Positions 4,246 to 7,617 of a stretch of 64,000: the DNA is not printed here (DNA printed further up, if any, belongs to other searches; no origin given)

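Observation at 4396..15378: Five-gene translationally coupled cassette (DUF499 ATPase / DUF3780-like / DUF1156 DPPY methylase / Schlafen-AlbA_2-HATPase / PLD-SNF2): candidate methylation-linked defence system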

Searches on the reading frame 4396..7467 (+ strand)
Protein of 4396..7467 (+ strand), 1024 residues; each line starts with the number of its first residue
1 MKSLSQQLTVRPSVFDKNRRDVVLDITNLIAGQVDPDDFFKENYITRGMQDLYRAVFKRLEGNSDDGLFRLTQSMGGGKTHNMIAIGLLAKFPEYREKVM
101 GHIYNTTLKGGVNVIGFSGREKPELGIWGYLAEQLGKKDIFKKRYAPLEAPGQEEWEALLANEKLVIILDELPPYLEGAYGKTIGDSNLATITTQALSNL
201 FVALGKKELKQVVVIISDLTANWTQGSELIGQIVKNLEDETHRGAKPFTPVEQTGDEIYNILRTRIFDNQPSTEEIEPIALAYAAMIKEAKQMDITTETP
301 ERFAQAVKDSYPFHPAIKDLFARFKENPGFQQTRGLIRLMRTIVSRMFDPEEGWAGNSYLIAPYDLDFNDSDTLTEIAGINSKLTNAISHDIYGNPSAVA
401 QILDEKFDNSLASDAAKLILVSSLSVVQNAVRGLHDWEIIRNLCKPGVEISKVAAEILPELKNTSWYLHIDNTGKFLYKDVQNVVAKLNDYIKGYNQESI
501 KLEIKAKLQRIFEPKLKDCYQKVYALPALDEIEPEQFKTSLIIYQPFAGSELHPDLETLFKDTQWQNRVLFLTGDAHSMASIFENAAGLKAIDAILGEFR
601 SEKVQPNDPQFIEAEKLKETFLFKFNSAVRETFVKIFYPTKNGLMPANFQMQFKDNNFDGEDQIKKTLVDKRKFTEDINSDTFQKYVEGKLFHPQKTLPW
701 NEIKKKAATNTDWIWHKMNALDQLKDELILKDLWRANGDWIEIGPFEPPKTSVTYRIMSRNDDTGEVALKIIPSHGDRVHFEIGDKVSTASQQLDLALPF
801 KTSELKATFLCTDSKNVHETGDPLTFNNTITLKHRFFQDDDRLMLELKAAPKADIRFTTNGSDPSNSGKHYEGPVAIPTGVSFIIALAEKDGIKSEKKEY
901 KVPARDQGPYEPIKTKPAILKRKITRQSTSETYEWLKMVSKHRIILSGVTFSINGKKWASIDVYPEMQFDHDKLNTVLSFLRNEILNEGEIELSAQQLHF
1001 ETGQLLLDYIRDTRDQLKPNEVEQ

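Call 3: search_protein_families(library=pfam, proteins=[window:4396-7467:+], max_evalue=0.01)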
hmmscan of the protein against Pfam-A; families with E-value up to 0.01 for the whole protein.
window:4396-7467:+ (1024 aa): 3 families
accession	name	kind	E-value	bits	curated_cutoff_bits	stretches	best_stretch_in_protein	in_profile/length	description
PF04465.17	DUF499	-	4e-26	91.6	23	1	127-382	53-302/1024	Protein of unknown function (DUF499)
PF13287.12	Fn3_assoc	-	9.7e-08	32.4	23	1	846-892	2-48/59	Fn3 associated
PF13290.12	CHB_HEX_C_1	-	2.4e-06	27.8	22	1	845-895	12-62/67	Chitobiase/beta-hexosaminidase C-terminal domain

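Call 4: search_protein_families(library=padloc, proteins=[window:4396-7467:+], max_evalue=0.01)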
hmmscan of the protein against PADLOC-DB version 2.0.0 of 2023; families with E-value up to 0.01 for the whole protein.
window:4396-7467:+ (1024 aa): 2 families
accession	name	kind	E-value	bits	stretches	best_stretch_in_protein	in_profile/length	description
PDLC02192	DUF499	-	6.7e-197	654.5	1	1-1024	1-1021/1022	-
PDLC00662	HmaC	-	3.5e-44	149.3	2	127-651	152-685/941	AAA+ ATPase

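Call 27: search_solved_structures(query=window:4396-7467:+, max_evalue=0.001)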
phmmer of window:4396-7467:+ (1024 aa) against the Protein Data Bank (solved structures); distinct sequences matched with E-value up to 0.001: 0.
